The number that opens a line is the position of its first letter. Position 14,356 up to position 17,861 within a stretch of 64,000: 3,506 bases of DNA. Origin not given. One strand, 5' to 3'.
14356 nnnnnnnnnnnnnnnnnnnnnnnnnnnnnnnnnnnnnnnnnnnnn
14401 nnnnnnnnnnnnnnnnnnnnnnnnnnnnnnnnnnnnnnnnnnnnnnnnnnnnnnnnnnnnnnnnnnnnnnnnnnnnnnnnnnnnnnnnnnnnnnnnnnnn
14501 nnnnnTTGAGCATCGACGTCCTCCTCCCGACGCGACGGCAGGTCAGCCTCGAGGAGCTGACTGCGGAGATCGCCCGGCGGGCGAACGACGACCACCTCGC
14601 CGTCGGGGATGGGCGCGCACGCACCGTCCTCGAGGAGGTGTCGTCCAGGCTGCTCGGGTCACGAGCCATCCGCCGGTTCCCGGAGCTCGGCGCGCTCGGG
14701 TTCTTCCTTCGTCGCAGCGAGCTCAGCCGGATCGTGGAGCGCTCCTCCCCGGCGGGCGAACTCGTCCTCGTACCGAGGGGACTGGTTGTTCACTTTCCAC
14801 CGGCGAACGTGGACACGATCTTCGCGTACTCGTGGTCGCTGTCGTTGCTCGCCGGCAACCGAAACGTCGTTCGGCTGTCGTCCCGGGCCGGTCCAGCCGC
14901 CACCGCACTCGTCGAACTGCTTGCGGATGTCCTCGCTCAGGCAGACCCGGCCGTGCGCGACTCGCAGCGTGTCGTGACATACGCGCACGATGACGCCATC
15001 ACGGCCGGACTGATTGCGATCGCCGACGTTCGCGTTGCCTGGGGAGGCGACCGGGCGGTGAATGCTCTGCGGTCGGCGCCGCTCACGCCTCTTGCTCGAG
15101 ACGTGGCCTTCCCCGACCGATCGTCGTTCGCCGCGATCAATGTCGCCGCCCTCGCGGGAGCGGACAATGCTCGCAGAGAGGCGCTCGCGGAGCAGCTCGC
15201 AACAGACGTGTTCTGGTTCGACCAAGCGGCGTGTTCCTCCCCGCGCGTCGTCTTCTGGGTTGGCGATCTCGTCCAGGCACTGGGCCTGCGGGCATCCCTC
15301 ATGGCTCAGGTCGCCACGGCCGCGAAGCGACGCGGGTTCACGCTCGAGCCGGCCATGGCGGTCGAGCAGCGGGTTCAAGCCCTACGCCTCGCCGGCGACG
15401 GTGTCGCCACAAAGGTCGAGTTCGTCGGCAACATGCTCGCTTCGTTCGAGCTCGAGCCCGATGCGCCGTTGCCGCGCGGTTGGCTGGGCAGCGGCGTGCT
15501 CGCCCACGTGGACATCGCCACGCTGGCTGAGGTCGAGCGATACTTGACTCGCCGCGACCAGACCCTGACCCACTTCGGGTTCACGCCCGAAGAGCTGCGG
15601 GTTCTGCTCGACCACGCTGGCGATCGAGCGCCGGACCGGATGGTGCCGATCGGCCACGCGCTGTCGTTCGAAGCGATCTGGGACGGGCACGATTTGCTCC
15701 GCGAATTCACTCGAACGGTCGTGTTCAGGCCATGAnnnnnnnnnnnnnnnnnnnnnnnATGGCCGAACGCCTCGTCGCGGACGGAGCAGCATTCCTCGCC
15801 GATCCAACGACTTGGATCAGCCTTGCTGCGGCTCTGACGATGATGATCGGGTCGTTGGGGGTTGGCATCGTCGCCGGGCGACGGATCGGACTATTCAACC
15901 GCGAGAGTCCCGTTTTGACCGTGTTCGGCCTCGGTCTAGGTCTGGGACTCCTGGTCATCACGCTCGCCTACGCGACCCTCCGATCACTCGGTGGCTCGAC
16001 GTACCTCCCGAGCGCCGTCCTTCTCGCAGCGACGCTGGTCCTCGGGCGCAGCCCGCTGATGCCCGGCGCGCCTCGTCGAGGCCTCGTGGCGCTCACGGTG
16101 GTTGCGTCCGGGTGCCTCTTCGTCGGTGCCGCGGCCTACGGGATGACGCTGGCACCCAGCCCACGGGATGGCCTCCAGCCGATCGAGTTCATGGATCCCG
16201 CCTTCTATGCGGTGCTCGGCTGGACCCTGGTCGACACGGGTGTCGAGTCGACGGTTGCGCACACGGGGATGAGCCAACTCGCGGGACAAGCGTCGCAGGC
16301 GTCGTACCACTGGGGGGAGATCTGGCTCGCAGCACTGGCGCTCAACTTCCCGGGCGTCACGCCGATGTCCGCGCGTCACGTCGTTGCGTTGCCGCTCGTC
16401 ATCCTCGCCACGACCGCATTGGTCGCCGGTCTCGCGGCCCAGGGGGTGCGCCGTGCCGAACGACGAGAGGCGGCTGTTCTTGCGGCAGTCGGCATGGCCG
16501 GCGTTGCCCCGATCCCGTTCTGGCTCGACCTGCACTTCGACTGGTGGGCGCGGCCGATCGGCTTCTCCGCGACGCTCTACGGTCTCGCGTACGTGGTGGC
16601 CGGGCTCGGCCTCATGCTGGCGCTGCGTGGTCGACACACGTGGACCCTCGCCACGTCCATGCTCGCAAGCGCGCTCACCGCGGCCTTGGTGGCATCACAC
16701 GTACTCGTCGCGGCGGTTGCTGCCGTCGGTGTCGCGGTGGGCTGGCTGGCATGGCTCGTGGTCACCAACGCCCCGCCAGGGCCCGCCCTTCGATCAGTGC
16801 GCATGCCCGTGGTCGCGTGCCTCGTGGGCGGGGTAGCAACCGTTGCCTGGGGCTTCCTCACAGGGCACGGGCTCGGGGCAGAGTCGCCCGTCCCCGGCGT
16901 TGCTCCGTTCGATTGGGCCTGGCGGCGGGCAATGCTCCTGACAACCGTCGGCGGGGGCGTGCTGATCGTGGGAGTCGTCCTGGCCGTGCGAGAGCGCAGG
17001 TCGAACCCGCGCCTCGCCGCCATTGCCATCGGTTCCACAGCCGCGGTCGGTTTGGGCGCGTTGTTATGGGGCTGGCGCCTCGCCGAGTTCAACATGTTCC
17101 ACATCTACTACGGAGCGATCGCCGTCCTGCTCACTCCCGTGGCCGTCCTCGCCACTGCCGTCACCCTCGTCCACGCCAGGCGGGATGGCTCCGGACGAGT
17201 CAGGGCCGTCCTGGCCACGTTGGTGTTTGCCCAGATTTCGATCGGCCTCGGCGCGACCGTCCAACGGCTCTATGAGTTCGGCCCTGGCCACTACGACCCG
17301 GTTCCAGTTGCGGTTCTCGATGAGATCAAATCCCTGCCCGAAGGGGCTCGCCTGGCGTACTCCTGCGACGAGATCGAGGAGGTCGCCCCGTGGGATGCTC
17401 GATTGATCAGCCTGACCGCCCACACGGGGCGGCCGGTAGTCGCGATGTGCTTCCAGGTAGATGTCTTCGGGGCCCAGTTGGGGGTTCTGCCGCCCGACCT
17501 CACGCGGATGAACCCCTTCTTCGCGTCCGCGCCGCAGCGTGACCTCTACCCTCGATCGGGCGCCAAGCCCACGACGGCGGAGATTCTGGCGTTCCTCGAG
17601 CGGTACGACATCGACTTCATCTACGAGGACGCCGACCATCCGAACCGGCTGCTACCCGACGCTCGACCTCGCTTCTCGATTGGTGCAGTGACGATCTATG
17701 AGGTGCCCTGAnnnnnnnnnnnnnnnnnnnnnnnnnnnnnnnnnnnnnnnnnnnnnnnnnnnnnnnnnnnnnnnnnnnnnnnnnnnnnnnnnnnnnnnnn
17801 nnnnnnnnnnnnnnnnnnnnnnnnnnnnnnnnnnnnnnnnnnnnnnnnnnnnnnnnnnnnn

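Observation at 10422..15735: Luciferase-less LuxC/LuxE fatty-acid-reductase-like cassette with its own carrier protein inside a glycan locus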

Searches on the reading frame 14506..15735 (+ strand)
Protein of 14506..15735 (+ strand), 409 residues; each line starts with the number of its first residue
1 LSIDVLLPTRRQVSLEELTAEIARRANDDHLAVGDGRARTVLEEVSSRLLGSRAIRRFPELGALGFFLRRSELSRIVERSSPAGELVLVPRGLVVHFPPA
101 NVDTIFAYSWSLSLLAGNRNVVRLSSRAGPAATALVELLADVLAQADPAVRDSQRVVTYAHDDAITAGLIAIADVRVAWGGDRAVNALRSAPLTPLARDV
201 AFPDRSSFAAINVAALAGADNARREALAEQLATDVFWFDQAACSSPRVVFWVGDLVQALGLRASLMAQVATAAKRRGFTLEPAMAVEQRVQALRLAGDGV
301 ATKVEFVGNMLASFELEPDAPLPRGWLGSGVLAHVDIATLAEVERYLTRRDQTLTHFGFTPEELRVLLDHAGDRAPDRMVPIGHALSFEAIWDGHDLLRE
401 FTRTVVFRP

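Call 3: search_protein_families(library=pfam, proteins=[window:14506-15735:+], max_evalue=0.01)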
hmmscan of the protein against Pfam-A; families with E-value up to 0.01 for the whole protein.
window:14506-15735:+ (409 aa): 1 family
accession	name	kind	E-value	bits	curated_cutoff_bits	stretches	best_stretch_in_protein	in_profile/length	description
PF05893.19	LuxC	-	4.3e-29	102.1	21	1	88-273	86-263/401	Acyl-CoA reductase (LuxC)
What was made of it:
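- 14506..15735 (+): LuxC-family thioester reductase. PF05893 scores 102 bits (call 3).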

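Call 4: search_protein_families(library=ncbifam, proteins=[window:14506-15735:+], max_evalue=0.01)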
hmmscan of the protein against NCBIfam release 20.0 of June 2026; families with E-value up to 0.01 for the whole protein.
window:14506-15735:+ (409 aa): 1 family
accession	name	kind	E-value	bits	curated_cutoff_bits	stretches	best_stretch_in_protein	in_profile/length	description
NF052251.1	LCFA_red_LuxC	equivalog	4e-13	48.7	750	1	89-258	140-301/478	long-chain-fatty-acyl-CoA reductase LuxC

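Call 18: search_solved_structures(query=window:14506-15735:+, max_evalue=1)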
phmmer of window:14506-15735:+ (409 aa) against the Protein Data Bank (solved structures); distinct sequences matched with E-value up to 1: 1.
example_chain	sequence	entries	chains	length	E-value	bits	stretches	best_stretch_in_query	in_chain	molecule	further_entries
7xc6_A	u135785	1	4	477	6.5e-08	35.7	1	75-259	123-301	Long-chain acyl-protein thioester reductase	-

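Call 21: search_solved_structures(query=window:14506-15735:+, max_evalue=1, show_alignments=1)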
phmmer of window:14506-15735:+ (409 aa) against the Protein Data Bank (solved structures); distinct sequences matched with E-value up to 1: 1.
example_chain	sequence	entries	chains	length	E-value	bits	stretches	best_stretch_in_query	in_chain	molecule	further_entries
7xc6_A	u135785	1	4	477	6.5e-08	35.7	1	75-259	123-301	Long-chain acyl-protein thioester reductase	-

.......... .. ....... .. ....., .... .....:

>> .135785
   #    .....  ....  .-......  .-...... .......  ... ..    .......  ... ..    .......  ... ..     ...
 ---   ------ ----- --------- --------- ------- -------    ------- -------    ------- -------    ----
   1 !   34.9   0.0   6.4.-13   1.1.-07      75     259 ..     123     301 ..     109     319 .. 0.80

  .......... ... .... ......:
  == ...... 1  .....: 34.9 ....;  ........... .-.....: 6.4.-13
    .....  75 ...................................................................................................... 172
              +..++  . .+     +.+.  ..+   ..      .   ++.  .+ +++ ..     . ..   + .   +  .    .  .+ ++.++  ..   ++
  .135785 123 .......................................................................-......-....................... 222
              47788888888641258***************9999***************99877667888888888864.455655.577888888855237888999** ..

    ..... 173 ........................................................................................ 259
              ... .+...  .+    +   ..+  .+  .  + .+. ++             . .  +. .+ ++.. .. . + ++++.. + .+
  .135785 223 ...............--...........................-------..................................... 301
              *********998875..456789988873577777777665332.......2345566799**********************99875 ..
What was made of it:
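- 14506..15735 (+): PDB match 7xc6_A has the catalytic Cys aligned (call 21).
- Checked: The LuxC cysteine (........, C243) aligns with the 7xc6_A active-site motif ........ (call 21).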

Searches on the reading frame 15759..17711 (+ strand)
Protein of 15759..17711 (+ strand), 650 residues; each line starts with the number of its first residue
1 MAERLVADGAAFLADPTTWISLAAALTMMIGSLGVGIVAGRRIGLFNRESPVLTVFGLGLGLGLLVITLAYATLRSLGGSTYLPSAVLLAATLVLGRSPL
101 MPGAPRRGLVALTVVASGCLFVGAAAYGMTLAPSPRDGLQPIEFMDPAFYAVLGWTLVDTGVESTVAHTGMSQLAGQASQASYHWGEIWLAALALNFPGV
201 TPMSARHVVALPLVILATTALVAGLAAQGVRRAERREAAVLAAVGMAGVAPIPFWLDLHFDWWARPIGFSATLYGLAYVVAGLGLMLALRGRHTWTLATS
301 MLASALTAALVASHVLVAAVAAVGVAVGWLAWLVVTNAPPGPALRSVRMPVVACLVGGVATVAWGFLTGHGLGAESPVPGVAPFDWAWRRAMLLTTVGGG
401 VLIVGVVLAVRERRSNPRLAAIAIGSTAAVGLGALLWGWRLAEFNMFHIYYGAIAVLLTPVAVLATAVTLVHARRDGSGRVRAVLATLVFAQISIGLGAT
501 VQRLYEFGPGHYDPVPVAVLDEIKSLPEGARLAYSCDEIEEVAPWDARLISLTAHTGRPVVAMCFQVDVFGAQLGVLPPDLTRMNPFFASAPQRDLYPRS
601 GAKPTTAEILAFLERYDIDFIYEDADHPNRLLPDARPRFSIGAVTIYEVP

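Call 3: search_protein_families(library=pfam, proteins=[window:15759-17711:+], max_evalue=0.01)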
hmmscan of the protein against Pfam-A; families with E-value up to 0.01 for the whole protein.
window:15759-17711:+ (650 aa): 0 families

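Call 4: search_protein_families(library=ncbifam, proteins=[window:15759-17711:+], max_evalue=0.01)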
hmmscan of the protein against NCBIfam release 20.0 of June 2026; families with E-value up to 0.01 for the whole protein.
window:15759-17711:+ (650 aa): 0 families
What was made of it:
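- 15759..17711 (+): 650-aa GT-C-fold membrane glycosyltransferase, last gene of the operon. There is no Pfam or NCBIfam hit (calls 3, 4).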

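Call 42: find_homologous_proteins(query=window:15759-17711:+, max_evalue=0.001)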
Query window:15759-17711:+ (650 aa): 6 proteins with E <= 0.001 among 8000 candidates.
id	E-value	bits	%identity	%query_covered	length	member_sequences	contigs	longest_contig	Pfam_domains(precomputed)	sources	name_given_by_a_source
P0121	0.0e+0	1352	100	96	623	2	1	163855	-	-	-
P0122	4.6e-186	638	51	100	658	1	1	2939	-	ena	-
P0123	1.0e-177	611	48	100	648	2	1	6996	-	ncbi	-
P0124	2.1e-162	560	45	100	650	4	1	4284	-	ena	-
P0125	2.1e-109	385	37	99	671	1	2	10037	-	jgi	-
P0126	5.9e-109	384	37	98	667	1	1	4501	-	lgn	-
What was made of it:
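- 15759..17711 (+): Only 5 homologues were found (call 42).
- Tried and rejected: It has no Pfam or NCBIfam hit (calls 3, 4) and only 5 homologues (call 42).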

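Call 43: find_encoding_contigs(protein=P0123, flank=10000, max_places=2)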
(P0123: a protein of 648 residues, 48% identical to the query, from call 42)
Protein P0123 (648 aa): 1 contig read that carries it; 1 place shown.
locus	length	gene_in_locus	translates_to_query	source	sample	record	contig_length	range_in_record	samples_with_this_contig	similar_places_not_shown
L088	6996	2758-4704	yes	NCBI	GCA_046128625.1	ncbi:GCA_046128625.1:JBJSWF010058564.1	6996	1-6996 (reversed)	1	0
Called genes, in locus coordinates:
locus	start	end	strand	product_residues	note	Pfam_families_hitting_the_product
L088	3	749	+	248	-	?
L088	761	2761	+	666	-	-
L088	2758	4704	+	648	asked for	-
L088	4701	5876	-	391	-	PF00155:Aminotran_1_2 (weak), PF01041:DegT_DnrJ_EryC1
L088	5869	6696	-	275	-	PF13489:Methyltransf_23, PF08241:Methyltransf_11, PF08242:Methyltransf_12, PF13649:Methyltransf_25, PF13847:Methyltransf_31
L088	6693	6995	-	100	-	?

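Call 44: find_encoding_contigs(protein=P0125, flank=10000, max_places=2)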
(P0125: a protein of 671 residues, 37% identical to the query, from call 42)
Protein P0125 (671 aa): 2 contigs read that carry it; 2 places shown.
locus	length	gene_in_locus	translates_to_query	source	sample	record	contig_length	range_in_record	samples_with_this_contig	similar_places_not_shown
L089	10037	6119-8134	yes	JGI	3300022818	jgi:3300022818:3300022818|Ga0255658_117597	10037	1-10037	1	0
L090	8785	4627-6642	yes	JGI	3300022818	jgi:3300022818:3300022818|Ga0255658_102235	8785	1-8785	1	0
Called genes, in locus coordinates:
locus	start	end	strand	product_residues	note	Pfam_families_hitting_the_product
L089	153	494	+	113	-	-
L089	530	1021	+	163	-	PF08808:RES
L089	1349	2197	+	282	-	-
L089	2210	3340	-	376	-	PF01041:DegT_DnrJ_EryC1, PF00155:Aminotran_1_2 (weak)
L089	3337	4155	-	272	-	PF13489:Methyltransf_23, PF08241:Methyltransf_11, PF08242:Methyltransf_12, PF13649:Methyltransf_25, PF13847:Methyltransf_31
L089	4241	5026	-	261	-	PF00583:Acetyltransf_1, PF13673:Acetyltransf_10, PF13508:Acetyltransf_7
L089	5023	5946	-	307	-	PF00535:Glycos_transf_2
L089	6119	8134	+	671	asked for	-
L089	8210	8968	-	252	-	PF00535:Glycos_transf_2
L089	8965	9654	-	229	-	PF13489:Methyltransf_23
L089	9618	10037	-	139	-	?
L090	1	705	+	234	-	?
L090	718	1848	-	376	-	PF01041:DegT_DnrJ_EryC1, PF00155:Aminotran_1_2 (weak)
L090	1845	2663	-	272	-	PF13489:Methyltransf_23, PF08241:Methyltransf_11, PF08242:Methyltransf_12, PF13649:Methyltransf_25, PF13847:Methyltransf_31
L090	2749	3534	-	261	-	PF00583:Acetyltransf_1, PF13673:Acetyltransf_10, PF13508:Acetyltransf_7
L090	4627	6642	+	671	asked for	-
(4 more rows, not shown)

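Call 62: predict_structure(alignment_id=A2)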
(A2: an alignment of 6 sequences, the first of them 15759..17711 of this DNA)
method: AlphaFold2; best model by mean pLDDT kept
length: 650 residues; sequences in the alignment: 6
mean_pLDDT: 73.3   pTM: 0.80
mean pLDDT of the five models: 73.3, 71.3, 68.4, 60.5, 58.0
residues with pLDDT >= 90: 88; 70-90: 337; 50-70: 133; < 50: 92
segments of 3 or more residues with pLDDT < 50: 145-183, 253-264, 371-384, 567-576, 579-590
pLDDT, mean of each block of 10 residues (from residue 1): 68 82 93 93 82 90 91 72 87 82 77 91 76 67 49 40 34 41 58 81 78 89 90 89 83 46 50 76 85 72 90 76 82 77 68 85 70 40 52 59 83 85 88 72 62 83 91 86 85 74 57 79 83 67 57 70 57 46 45 62 79 82 83 88 89
secondary structure, 60 per line:
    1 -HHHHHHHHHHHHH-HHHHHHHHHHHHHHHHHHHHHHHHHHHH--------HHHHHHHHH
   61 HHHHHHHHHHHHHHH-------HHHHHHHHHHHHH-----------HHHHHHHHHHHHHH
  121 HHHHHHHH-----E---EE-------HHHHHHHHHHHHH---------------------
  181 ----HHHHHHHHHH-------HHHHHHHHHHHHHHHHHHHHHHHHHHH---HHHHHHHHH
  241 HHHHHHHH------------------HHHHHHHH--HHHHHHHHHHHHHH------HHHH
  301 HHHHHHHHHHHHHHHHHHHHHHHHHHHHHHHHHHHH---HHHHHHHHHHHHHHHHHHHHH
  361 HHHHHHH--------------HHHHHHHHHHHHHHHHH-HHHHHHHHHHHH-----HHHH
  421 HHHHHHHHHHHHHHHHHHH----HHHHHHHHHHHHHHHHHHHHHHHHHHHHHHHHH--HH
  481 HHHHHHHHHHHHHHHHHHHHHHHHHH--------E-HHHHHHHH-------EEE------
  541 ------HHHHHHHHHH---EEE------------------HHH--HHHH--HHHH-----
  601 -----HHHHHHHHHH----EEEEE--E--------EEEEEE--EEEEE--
elements in order: H2-14 H16-43 H52-75 H83-95 H107-128 H147-159 H185-194 H202-228 H232-248 H267-274 H277-290 H297-336 H340-367 H382-398 H400-411 H417-439 H444-476 H479-506 H517-524 E532-534 H547-556 E560-562 H586-589 H592-595 H606-615 E620-624 E636-641 E644-648
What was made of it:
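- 15759..17711 (+): The AF2 model has pLDDT 73 and pTM 0.80 (call 62).
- On GT-C glycosyltransferases (ArnT, AftA, PglB type): A C-terminal alpha/beta domain spans residues 517-650 (call 62).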

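Call 65: fold_search(model_id=the predicted structure, library=pdb)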
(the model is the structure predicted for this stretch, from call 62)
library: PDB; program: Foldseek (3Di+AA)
matches with E <= 10: 630; with E <= 0.001: 6
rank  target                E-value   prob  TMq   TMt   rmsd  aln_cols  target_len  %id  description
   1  8if8_C                3.8e-08  1.00  0.45  0.48  11.2       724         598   14  Arabinosyltransferase AftA (released 2023-05-31)
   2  8if8_B                2.6e-07  1.00  0.47  0.49  11.3       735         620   16  Arabinosyltransferase AftA (released 2023-05-31)
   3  5f15                  4.2e-05  1.00  0.43  0.50   9.5       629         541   13  Crystal Structure of ArnT from Cupriavidus metallidurans bound to Undecaprenyl phosphate (released 2016-02-17)
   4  8b6l_I                6.3e-05  1.00  0.36  0.35  13.1       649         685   10  Subtomogram average of the human Sec61-TRAP-OSTA-translocon (released 2022-12-07)
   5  7zlg_A                9.3e-05  1.00  0.41  0.40  10.1       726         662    8  Cryo-EM structure of C-mannosyltransferase CeDPY19, in complex with acceptor peptide and bound to CMT2-Fab and anti-Fa (released 2023-01-11)
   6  6gxc_A                9.5e-04  1.00  0.37  0.34  10.2       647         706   10  Bacterial oligosaccharyltransferase PglB in complex with an inhibitory peptide and a reactive lipid-linked oligosaccha (released 2018-11-14)
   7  9s6s_A                3.4e-03  1.00  0.39  0.45  11.1       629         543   10  Ternary cryo-EM structure of human ALG9 with Dol25-PP-GlcNAc2Man6, Dol25-P-Man and Fab (released 2026-03-18)
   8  7mxo_B                7.7e-02  0.07  0.09  0.08  30.0       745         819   12  CryoEM structure of human NKCC1 (released 2022-09-28)
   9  4nh2_E                1.2e-01  0.38  0.19  0.27  13.5       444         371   13  Crystal structure of AmtB from E. coli bound to phosphatidylglycerol (released 2014-06-04)
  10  9fot_A                1.4e-01  0.09  0.09  0.13  21.5       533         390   10  Human monocarboxylate transporter 8 bound to Silychristin (released 2025-05-21)
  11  5yck                  1.4e-01  0.06  0.08  0.10  24.1       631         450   12  Crystal structure of a MATE family protein derived from Camelina sativa at 2.3 angstrom (released 2017-09-27)
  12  8b21_A                1.4e-01  0.15  0.14  0.13  23.0       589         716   12  Time-resolved structure of K+-dependent Na+-PPase from Thermotoga maritima 0-60-seconds post reaction initiation with  (released 2024-01-17)
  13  6s4m                  1.6e-01  0.08  0.09  0.12  21.7       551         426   12  Crystal structure of the human organic anion transporter MFSD10 (TETRAN) (released 2020-05-13)
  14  8e9g_H                1.7e-01  0.10  0.10  0.15  23.4       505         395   12  Mycobacterial respiratory complex I with both quinone positions modelled (released 2022-10-12)
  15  6v2j                  2.4e-01  0.09  0.11  0.15  23.8       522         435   14  Crystal structure of ClC-ec1 triple mutant (E113Q, E148Q, E203Q) (released 2020-05-20)
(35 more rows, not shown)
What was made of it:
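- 15759..17711 (+): The top 7 Foldseek PDB hits are all GT-C enzymes: AftA, ArnT, STT3, DPY19, PglB and ALG9 (call 65).
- On GT-C glycosyltransferases (ArnT, AftA, PglB type): The top 7 Foldseek PDB hits are all GT-C enzymes, with E from 4e-8 to 3e-3 and TM-scores 0.36-0.50 (call 65).
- Tried and rejected: Its function therefore rests on a moderate AF2 model and a fold search (calls 62, 65).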

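Call 78: search_protein_families(library=ncbifam, proteins=[L089:4241-5026:-], max_evalue=0.001)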
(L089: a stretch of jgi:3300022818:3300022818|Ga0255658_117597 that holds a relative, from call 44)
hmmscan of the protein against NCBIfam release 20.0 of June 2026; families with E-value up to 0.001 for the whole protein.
L089:4241-5026:- (261 aa): 8 families
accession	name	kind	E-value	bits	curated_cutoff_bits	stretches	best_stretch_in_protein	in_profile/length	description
NF008212.0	PRK10975.1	equivalog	1.7e-14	54.2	219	1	20-256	9-229/232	dTDP-4-amino-4,6-dideoxy-D-galactose acyltransferase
TIGR02382.1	wecD_rffC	equivalog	1.6e-08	34.3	195.1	1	110-256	45-189/191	dTDP-4-amino-4,6-dideoxy-D-galactose acyltransferase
TIGR03448.1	mycothiol_MshD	equivalog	2.1e-07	30.6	163.1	1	144-251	186-292/294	mycothiol synthase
TIGR01575.1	rimI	equivalog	5.5e-07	29.8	86.4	1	144-247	7-115/132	ribosomal protein S18-alanine N-acetyltransferase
TIGR02406.1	ectoine_EctA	equivalog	3.2e-06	27.2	120.6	1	164-243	41-122/157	diaminobutyrate acetyltransferase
NF000487.1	stat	exception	6.7e-06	25.8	420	1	162-249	78-166/189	streptothricin N-acetyltransferase STAT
NF007025.1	PRK09491.1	equivalog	2e-05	24.5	173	1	165-249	41-124/145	ribosomal protein S18-alanine N-acetyltransferase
NF002959.0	PRK03624.1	equivalog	0.00014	21.6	124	1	159-250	45-135/147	GNAT family acetyltransferase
